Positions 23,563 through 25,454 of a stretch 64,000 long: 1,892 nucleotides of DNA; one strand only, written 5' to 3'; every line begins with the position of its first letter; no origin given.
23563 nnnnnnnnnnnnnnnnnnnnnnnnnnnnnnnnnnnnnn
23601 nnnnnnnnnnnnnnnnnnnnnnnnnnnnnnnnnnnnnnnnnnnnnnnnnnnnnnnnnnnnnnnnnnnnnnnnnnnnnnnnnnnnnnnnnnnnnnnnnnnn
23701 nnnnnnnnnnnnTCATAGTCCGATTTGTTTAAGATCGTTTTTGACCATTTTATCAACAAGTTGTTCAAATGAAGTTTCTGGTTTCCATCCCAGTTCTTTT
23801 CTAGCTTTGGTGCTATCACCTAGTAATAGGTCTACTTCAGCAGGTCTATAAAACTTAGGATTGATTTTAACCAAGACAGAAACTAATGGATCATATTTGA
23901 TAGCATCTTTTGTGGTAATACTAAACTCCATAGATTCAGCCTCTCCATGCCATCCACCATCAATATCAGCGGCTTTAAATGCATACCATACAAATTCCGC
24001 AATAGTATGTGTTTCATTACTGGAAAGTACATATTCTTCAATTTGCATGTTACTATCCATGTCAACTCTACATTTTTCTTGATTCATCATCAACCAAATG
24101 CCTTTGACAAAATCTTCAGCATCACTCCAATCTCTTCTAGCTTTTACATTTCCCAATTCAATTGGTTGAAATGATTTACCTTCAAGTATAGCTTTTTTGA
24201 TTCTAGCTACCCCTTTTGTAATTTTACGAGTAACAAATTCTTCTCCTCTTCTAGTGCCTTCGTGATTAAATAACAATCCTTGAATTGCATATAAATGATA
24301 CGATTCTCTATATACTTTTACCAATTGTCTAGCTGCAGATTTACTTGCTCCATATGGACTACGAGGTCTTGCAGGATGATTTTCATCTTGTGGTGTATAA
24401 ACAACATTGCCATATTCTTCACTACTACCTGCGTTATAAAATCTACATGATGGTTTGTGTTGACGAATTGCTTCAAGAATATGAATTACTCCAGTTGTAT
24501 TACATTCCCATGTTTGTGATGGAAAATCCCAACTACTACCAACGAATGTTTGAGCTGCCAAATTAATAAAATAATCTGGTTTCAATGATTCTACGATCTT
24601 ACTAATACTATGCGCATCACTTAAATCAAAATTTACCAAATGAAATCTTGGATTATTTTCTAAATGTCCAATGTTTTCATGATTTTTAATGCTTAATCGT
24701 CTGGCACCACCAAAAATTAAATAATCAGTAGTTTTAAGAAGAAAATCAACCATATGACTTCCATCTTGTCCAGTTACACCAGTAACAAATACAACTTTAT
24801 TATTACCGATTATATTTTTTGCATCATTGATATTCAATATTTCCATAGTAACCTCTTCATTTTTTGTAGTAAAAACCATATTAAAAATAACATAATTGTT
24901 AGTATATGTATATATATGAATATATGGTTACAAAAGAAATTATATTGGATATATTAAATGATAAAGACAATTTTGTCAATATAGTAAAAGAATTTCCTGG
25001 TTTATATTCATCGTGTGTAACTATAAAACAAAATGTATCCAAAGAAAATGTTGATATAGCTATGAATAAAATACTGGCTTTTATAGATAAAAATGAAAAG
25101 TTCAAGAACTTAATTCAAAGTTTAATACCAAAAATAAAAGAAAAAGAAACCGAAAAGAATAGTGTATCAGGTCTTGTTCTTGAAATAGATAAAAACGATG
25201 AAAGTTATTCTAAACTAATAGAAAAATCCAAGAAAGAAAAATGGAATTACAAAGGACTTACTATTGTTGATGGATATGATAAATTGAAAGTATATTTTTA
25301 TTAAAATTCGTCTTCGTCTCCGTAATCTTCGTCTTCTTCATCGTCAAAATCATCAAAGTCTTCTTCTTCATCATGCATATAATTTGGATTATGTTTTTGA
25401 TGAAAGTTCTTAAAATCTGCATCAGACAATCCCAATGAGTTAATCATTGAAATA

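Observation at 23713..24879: GDP-deoxyhexose pathway split across the window: GMD (23.7 kb), ColD/E1-like PLP dehydratase (63.3 kb), GT10 fucosyltransferase-like enzyme (40.3 kb)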

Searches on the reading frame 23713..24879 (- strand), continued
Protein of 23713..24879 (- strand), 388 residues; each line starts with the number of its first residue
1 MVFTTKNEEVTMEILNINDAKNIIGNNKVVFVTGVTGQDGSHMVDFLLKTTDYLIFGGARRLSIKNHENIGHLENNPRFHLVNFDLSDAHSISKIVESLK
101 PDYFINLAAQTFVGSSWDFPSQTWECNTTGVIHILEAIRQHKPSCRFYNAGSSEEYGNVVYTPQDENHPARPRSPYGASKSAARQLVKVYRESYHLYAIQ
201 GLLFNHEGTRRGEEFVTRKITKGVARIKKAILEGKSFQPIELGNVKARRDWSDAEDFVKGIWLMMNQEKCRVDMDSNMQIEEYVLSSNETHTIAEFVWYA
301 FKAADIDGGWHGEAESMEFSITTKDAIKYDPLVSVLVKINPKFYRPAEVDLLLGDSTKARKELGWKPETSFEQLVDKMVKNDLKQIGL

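Call 63: search_protein_families(library=ncbifam, proteins=[L067:4944-5936:+, L067:7076-8167:+, L067:2070-2912:+, L067:4417-4947:+, L073:1791-2765:+, L073:3907-5211:+, L073:5189-6016:+, L090:2100-3407:+, L090:3400-4212:+, L090:4203-4976:+], max_evalue=0.00001)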
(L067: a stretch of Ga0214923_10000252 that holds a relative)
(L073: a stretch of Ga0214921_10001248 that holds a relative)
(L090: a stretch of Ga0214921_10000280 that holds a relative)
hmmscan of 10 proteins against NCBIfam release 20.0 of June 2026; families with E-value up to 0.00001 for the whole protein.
L067:4944-5936:+ (330 aa): 21 families
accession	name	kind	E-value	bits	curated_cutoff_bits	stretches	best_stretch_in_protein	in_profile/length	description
TIGR01179.1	galE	equivalog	1e-34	119.9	262.3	1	2-310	1-330/332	UDP-glucose 4-epimerase GalE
TIGR01181.1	dTDP_gluc_dehyt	equivalog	1.9e-29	102.7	365.1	1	2-307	1-313/321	dTDP-glucose 4,6-dehydratase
TIGR04180.1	EDH_00030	hypoth_equivalog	1.5e-21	76.8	475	1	3-291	1-295/297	NAD-dependent 4,6-dehydratase LegB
TIGR02197.1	heptose_epim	equivalog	2.8e-21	76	274.6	1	3-297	1-305/316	ADP-glyceromanno-heptose 6-epimerase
NF007956.0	PRK10675.1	subfamily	3.1e-18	66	394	1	1-154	1-166/338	UDP-glucose 4-epimerase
NF047922.1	GDPFucSynFcl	equivalog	1e-16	61.3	500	1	2-307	4-303/308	GDP-L-fucose synthase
TIGR01214.1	rmlD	equivalog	2.6e-14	53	224.05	1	2-225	1-198/285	dTDP-4-dehydrorhamnose reductase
TIGR01472.1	gmd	equivalog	3e-14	53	415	1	3-159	3-177/342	GDP-mannose 4,6-dehydratase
NF007490.0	PRK10084.1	subfamily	1.2e-13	50.8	649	1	1-110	1-123/361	dTDP-glucose 4,6-dehydratase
NF011728.1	PRK15181.1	equivalog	1.6e-13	50.4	760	1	3-306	18-338/348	Vi polysaccharide biosynthesis UDP-N-acetylglucosaminuronic acid C-4 epimerase TviC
NF041015.1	UDPsulfquin_syn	equivalog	2.9e-13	49.5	575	1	37-131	60-158/384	UDP-sulfoquinovose synthase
TIGR02622.1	CDP_4_6_dhtase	equivalog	3.7e-12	46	278.45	1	2-153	6-167/352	CDP-glucose 4,6-dehydratase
NF007582.0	PRK10217.1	equivalog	5.6e-12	45.4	698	1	2-210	3-226/355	dTDP-glucose 4,6-dehydratase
NF042422.1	oxyalk_red_OleD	equivalog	6.7e-11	42.1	580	1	1-121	1-114/329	2-alkyl-3-oxoalkanoate reductase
TIGR03589.1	PseB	equivalog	3.4e-09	36.1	407.75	1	2-117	6-125/324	UDP-N-acetylglucosamine 4,6-dehydratase (inverting)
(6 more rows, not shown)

L067:7076-8167:+ (363 aa): 12 families
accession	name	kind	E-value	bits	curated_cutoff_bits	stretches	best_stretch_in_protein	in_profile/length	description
TIGR01181.1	dTDP_gluc_dehyt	equivalog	7.8e-34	117.2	365.1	1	12-349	1-306/321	dTDP-glucose 4,6-dehydratase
TIGR01179.1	galE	equivalog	5e-30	104.4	262.3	1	12-358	1-328/332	UDP-glucose 4-epimerase GalE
NF007490.0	PRK10084.1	subfamily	1.6e-26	93.2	649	1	12-348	2-328/361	dTDP-glucose 4,6-dehydratase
NF007956.0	PRK10675.1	subfamily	1.4e-21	77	394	2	12-152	2-134/338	UDP-glucose 4-epimerase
TIGR02622.1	CDP_4_6_dhtase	equivalog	7.2e-21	74.7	278.45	1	10-159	4-146/352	CDP-glucose 4,6-dehydratase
NF007582.0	PRK10217.1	equivalog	1.7e-18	66.9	698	1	11-288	2-257/355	dTDP-glucose 4,6-dehydratase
TIGR04180.1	EDH_00030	hypoth_equivalog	4.3e-15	55.5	475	1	13-148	1-127/297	NAD-dependent 4,6-dehydratase LegB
TIGR02197.1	heptose_epim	equivalog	2.8e-14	53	274.6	1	13-323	1-282/316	ADP-glyceromanno-heptose 6-epimerase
TIGR01472.1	gmd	equivalog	1.2e-12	47.7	415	1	11-149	1-138/342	GDP-mannose 4,6-dehydratase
TIGR01214.1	rmlD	equivalog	2.8e-11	43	224.05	1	12-146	1-104/285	dTDP-4-dehydrorhamnose reductase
NF041015.1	UDPsulfquin_syn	equivalog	5.1e-10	38.9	575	1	11-215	1-210/384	UDP-sulfoquinovose synthase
TIGR03589.1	PseB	equivalog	2.2e-07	30.1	407.75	1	10-130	4-114/324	UDP-N-acetylglucosamine 4,6-dehydratase (inverting)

L067:2070-2912:+ (280 aa): 0 families

L067:4417-4947:+ (176 aa): 0 families

L073:1791-2765:+ (324 aa): 21 families
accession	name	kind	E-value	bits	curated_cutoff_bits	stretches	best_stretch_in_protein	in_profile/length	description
TIGR01181.1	dTDP_gluc_dehyt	equivalog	4.6e-125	417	365.1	1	2-321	1-312/321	dTDP-glucose 4,6-dehydratase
NF007490.0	PRK10084.1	subfamily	4.8e-98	328.5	649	1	1-321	1-335/361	dTDP-glucose 4,6-dehydratase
NF007582.0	PRK10217.1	equivalog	6.8e-93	311.6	698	1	2-320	3-331/355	dTDP-glucose 4,6-dehydratase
TIGR04180.1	EDH_00030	hypoth_equivalog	2e-36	125.6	475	1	3-305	1-294/297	NAD-dependent 4,6-dehydratase LegB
TIGR01179.1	galE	equivalog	1.3e-32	113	262.3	1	2-306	1-310/332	UDP-glucose 4-epimerase GalE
TIGR02622.1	CDP_4_6_dhtase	equivalog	1.3e-26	93.6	278.45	1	2-322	6-332/352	CDP-glucose 4,6-dehydratase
TIGR02197.1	heptose_epim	equivalog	1.5e-21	76.9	274.6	1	3-317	1-310/316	ADP-glyceromanno-heptose 6-epimerase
TIGR01472.1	gmd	equivalog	1.1e-19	70.9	415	1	4-257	4-256/342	GDP-mannose 4,6-dehydratase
NF007956.0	PRK10675.1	subfamily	4.6e-17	62.2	394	1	1-169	1-159/338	UDP-glucose 4-epimerase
NF011728.1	PRK15181.1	equivalog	6.4e-16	58.3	760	1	3-320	18-337/348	Vi polysaccharide biosynthesis UDP-N-acetylglucosaminuronic acid C-4 epimerase TviC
NF043036.1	ErythonDh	equivalog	3.3e-12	46.2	325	1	1-174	1-164/321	D-erythronate dehydrogenase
TIGR01214.1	rmlD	equivalog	3.8e-11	42.6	224.05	1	2-269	1-226/285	dTDP-4-dehydrorhamnose reductase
NF047922.1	GDPFucSynFcl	equivalog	5.7e-11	42.4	500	1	154-320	129-301/308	GDP-L-fucose synthase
TIGR03466.1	HpnA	hypoth_equivalog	7.9e-11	41.4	367.65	1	1-266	1-243/327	hopanoid-associated sugar epimerase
NF008360.0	PRK11150.1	equivalog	8.7e-11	41.6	452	1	3-291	2-276/310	ADP-glyceromanno-heptose 6-epimerase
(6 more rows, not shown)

L073:3907-5211:+ (434 aa): 8 families
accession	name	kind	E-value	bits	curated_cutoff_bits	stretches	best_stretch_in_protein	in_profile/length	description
NF011936.0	PRK15407.1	equivalog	3.3e-111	372.1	423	1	27-430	28-435/440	lipopolysaccharide biosynthesis protein RfbH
TIGR03588.1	PseC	equivalog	1.5e-46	159.1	423.5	1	44-428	9-377/380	UDP-4-amino-4,6-dideoxy-N-acetyl-beta-L-altrosamine transaminase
TIGR04181.1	NHT_00031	hypoth_equivalog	1.4e-40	139.3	420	2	46-242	14-219/359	LegC family aminotransferase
NF008658.2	PRK11658.1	equivalog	6.1e-31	107.4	631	1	40-247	9-210/379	UDP-4-amino-4-deoxy-L-arabinose aminotransferase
NF008687.0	PRK11706.1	equivalog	2.8e-27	95.5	375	1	37-237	3-199/375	dTDP-4-amino-4,6-dideoxygalactose transaminase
TIGR02379.1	ECA_wecE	subfamily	4.7e-22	78.3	434.85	1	41-238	7-201/376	dTDP-4-amino-4,6-dideoxy-D-glucose transaminase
TIGR04427.1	PLP_DesI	equivalog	1.1e-21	77.4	650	1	35-249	20-230/390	dTDP-4-dehydro-6-deoxyglucose aminotransferase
TIGR01326.1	OAH_OAS_sulfhy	subfamily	7e-06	25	495.1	1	82-191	74-179/418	O-acetylhomoserine aminocarboxypropyltransferase/cysteine synthase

L073:5189-6016:+ (275 aa): 10 families
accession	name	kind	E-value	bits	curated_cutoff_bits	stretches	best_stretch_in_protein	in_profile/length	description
TIGR01181.1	dTDP_gluc_dehyt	equivalog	2.4e-28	99.2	365.1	1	54-273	88-306/321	dTDP-glucose 4,6-dehydratase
TIGR02197.1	heptose_epim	equivalog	5.8e-23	81.5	274.6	1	63-241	88-275/316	ADP-glyceromanno-heptose 6-epimerase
TIGR01179.1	galE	equivalog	3.7e-16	58.9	262.3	1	60-231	94-280/332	UDP-glucose 4-epimerase GalE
TIGR04180.1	EDH_00030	hypoth_equivalog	1.8e-15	56.8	475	1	58-259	89-289/297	NAD-dependent 4,6-dehydratase LegB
NF008360.0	PRK11150.1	equivalog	9e-15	54.7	452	1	71-265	98-292/310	ADP-glyceromanno-heptose 6-epimerase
NF047922.1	GDPFucSynFcl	equivalog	5.6e-14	52.3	500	1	111-273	133-296/308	GDP-L-fucose synthase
NF007582.0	PRK10217.1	equivalog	8.5e-11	41.5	698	1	72-211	117-255/355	dTDP-glucose 4,6-dehydratase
NF007490.0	PRK10084.1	subfamily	7.5e-08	31.7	649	1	101-223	156-271/361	dTDP-glucose 4,6-dehydratase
NF011728.1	PRK15181.1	equivalog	3.7e-07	29.5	760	1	55-273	106-332/348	Vi polysaccharide biosynthesis UDP-N-acetylglucosaminuronic acid C-4 epimerase TviC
NF008872.0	PRK11908.1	equivalog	8e-06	25.1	294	0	107-223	144-268/349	bifunctional UDP-4-keto-pentose/UDP-xylose synthase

L090:2100-3407:+ (435 aa): 7 families
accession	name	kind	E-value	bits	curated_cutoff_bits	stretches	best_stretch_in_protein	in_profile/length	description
NF011936.0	PRK15407.1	equivalog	1.4e-101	340.3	423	1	6-431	6-432/440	lipopolysaccharide biosynthesis protein RfbH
TIGR03588.1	PseC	equivalog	3.2e-38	131.6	423.5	1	40-381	4-327/380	UDP-4-amino-4,6-dideoxy-N-acetyl-beta-L-altrosamine transaminase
TIGR04181.1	NHT_00031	hypoth_equivalog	2.8e-37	128.4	420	2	46-247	9-222/359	LegC family aminotransferase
NF008687.0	PRK11706.1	equivalog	3.4e-30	105.1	375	1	44-242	8-202/375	dTDP-4-amino-4,6-dideoxygalactose transaminase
NF008658.2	PRK11658.1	equivalog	6.7e-24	84.2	631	1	44-244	11-205/379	UDP-4-amino-4-deoxy-L-arabinose aminotransferase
TIGR02379.1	ECA_wecE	subfamily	2.1e-23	82.7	434.85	1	53-242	17-203/376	dTDP-4-amino-4,6-dideoxy-D-glucose transaminase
TIGR04427.1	PLP_DesI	equivalog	1.2e-21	77.3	650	1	44-251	28-230/390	dTDP-4-dehydro-6-deoxyglucose aminotransferase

L090:3400-4212:+ (270 aa): 7 families
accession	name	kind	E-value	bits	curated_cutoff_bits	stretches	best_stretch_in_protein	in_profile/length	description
TIGR01181.1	dTDP_gluc_dehyt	equivalog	4.7e-25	88.3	365.1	1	54-266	91-305/321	dTDP-glucose 4,6-dehydratase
TIGR02197.1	heptose_epim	equivalog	3.5e-13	49.4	274.6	1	55-265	83-306/316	ADP-glyceromanno-heptose 6-epimerase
TIGR01179.1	galE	equivalog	5.4e-10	38.6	262.3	1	63-264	97-317/332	UDP-glucose 4-epimerase GalE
NF047922.1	GDPFucSynFcl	equivalog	1.5e-08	34.4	500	1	108-266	133-295/308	GDP-L-fucose synthase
NF007582.0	PRK10217.1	equivalog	4e-08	32.8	698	1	79-217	128-267/355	dTDP-glucose 4,6-dehydratase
TIGR04180.1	EDH_00030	hypoth_equivalog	3.9e-07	29.4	475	1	84-237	120-273/297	NAD-dependent 4,6-dehydratase LegB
NF007490.0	PRK10084.1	subfamily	7.5e-07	28.4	649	1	96-217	154-274/361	dTDP-glucose 4,6-dehydratase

L090:4203-4976:+ (257 aa): 0 families

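Call 69: search_solved_structures(query=L028:4476-5609:-, max_evalue=1e-15, show_alignments=1)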
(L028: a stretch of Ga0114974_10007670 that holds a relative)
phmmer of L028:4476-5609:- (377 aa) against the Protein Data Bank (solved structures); distinct sequences matched with E-value up to 1e-15: 17.
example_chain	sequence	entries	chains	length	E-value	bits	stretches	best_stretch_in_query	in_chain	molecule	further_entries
2gms_A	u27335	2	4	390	5.1e-47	163.8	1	12-367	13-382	Putative pyridoxamine 5-phosphate-dependent dehydrase, Wbdk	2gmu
3b8x_A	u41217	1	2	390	5.2e-46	160.4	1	12-367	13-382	Pyridoxamine 5-phosphate-dependent dehydrase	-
2r0t_A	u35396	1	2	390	9e-46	159.7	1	12-367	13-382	Pyridoxamine 5-phosphate-dependent dehydrase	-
3gr9_A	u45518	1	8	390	1.1e-45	159.4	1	12-367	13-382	ColD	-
7b0m_AAA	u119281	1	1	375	6e-26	94.4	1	23-377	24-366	Sugar aminotransferase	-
3bcx_A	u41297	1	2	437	5.2e-21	78.2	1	26-372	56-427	CDP-6-deoxy-L-threo-D-glycero-4-hexulose-3-dehydrase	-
3bb8_A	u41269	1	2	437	7.4e-20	74.4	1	26-372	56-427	CDP-4-keto-6-deoxy-D-glucose-3-dehydrase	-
9wvy_A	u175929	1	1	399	4.9e-19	71.7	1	31-274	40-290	Putative NDP-4-keto-6-deoxyglucose-3-dehydratase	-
2fn6_A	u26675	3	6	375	1.1e-17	67.3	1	23-332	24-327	AMINOTRANSFERASE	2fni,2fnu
7n63_A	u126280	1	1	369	2.9e-17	65.8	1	26-367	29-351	Putative aminotransferase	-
8e75_A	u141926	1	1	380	3.7e-17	65.5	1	28-216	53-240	DegT/DnrJ/EryC1/StrS aminotransferase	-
8e77_A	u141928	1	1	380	3.7e-17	65.5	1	28-216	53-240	DegT/DnrJ/EryC1/StrS aminotransferase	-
3bn1_A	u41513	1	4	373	4.5e-17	65.2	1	27-268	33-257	Perosamine synthetase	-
3dr7_A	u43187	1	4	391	5.4e-17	64.9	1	27-268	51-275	Putative perosamine synthetase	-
3dr4_A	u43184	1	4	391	5.7e-17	64.9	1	27-268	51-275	Putative perosamine synthetase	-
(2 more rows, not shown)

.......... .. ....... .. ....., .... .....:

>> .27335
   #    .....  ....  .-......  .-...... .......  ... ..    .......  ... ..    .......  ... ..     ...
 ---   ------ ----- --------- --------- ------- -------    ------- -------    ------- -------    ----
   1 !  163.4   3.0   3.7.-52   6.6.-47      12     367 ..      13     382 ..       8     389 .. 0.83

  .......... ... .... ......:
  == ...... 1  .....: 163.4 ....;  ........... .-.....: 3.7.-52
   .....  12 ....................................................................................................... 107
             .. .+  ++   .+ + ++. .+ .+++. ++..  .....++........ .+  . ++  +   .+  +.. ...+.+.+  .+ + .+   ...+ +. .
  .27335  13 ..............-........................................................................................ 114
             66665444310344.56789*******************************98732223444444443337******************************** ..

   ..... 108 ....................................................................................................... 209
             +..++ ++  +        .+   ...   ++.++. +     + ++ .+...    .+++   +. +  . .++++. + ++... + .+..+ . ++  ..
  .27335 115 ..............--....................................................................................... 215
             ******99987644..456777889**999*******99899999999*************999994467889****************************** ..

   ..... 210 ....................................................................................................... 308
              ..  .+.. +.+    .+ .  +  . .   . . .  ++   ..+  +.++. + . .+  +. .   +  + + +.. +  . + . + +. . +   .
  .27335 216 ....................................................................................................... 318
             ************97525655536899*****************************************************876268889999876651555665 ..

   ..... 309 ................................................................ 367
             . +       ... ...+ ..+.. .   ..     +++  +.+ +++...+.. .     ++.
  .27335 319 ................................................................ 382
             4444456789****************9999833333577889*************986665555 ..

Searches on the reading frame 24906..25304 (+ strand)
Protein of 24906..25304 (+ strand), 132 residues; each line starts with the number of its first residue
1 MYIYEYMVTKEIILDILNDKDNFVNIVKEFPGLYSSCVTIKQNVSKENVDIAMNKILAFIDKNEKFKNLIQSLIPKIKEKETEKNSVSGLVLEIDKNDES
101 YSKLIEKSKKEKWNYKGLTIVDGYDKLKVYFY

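Call 30: search_protein_families(library=pfam, proteins=[window:24906-25304:+], max_evalue=0.01)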
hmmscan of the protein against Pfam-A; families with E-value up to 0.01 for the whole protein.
window:24906-25304:+ (132 aa): 2 families
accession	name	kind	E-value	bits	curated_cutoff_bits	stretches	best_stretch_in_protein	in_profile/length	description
PF20782.3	TssR_VWA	-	0.0057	16.2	25.7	1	11-110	12-110/304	TssR protein VWA domain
PF12717.13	Cnd1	-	0.0088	16.5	26.4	0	17-84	85-152/162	non-SMC mitotic condensation complex subunit 1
